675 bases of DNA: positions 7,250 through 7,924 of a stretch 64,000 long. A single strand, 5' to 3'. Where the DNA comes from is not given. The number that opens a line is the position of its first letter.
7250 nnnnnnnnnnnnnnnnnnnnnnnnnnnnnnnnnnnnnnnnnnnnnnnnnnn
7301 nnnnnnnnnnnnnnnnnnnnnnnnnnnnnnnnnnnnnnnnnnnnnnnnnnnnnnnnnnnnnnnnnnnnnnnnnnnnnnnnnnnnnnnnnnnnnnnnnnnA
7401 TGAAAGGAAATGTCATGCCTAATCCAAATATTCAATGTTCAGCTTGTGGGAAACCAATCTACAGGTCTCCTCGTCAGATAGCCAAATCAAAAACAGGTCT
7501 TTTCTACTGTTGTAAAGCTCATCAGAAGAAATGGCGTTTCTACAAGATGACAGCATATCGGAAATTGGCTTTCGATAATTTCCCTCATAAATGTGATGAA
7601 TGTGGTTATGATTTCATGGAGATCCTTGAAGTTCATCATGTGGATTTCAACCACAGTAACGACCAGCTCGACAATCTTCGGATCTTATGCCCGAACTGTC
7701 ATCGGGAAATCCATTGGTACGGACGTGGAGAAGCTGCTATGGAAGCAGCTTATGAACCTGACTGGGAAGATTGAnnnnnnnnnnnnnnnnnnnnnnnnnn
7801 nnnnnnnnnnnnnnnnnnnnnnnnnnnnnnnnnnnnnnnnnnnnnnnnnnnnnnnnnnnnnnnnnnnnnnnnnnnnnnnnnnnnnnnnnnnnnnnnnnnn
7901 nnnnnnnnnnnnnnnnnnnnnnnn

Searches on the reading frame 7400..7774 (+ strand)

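Call 86: search_protein_families(library=pfam, proteins=[window:7400-7774:+], max_evalue=0.01)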
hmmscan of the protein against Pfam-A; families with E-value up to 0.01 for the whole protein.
window:7400-7774:+ (124 aa): 2 families
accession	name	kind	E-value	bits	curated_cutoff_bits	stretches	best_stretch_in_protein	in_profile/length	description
PF01844.29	HNH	-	2.2e-06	28.2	21.4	1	65-105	1-45/47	HNH endonuclease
PF24453.1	DUF7569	-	0.0014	19.1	27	0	63-118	5-56/70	Family of unknown function (DUF7569)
